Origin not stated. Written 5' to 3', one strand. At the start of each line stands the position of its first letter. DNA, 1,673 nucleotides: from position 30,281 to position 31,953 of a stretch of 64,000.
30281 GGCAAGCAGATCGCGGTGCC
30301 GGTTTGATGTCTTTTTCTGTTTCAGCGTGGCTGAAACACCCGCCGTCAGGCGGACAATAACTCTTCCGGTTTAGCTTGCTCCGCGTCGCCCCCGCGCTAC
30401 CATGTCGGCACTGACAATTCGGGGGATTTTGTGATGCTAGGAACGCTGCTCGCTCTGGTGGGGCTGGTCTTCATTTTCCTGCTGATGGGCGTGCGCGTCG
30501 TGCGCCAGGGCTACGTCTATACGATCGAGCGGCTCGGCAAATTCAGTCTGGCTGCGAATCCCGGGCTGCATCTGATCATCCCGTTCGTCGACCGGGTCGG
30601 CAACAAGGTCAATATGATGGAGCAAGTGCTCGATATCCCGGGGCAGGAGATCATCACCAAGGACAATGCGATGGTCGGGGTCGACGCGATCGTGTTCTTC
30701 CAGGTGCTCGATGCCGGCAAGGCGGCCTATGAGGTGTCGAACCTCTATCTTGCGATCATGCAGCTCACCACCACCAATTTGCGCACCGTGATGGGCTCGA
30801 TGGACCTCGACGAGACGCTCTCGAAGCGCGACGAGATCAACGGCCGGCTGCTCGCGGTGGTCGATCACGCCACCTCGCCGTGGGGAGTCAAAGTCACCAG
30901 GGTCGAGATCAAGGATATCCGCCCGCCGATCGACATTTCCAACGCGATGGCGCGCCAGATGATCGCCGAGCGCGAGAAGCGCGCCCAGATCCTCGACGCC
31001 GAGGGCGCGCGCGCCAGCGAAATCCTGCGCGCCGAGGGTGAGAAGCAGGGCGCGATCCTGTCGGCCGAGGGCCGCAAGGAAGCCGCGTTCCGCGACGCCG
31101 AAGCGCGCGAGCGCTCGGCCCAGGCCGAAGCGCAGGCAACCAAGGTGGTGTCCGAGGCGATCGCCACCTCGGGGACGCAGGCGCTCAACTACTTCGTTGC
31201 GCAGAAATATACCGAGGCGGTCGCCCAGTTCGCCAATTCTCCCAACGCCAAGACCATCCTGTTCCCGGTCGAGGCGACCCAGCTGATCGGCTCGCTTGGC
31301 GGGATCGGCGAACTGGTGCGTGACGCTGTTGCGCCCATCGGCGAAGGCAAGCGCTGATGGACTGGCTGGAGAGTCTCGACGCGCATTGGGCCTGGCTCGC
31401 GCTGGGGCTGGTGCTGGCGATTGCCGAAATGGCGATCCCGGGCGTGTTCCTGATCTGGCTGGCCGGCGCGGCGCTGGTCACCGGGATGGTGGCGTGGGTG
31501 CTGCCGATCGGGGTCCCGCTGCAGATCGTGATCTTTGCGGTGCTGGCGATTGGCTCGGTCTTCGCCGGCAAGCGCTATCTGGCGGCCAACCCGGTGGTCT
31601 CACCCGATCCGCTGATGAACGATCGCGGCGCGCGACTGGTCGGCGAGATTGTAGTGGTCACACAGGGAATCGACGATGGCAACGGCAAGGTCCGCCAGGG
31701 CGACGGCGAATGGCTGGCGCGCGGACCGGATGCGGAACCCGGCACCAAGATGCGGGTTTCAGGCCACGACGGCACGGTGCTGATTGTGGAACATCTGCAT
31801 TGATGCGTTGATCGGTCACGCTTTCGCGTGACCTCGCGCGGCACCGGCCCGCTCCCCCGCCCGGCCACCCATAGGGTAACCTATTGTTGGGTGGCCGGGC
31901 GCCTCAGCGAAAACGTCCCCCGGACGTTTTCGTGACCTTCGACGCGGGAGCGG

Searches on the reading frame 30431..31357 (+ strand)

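Call 5: search_protein_families(library=pfam, proteins=[window:30431-31357:+], max_evalue=1)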
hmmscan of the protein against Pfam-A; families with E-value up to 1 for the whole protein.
window:30431-31357:+ (308 aa): 3 families
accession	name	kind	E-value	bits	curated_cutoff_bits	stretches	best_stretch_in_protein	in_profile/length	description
PF01145.31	Band_7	-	1.6e-35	123.2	23.6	1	23-192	2-174/176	SPFH domain / Band 7 family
PF16200.10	Band_7_C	-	0.0012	19.3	29.1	1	239-283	2-45/63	C-terminal region of band_7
PF20000.4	fvmX2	-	0.019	14.9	27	1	182-276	152-247/261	FtsH ternary system domain X2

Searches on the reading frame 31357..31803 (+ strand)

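Call 5: search_protein_families(library=pfam, proteins=[window:31357-31803:+], max_evalue=1)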
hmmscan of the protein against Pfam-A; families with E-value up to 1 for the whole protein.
window:31357-31803:+ (148 aa): 1 family
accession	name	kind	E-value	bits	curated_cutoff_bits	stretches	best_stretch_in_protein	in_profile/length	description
PF01957.25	NfeD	-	7.5e-10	39.3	29.1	1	92-145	2-56/57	NfeD-like C-terminal, partner-binding domain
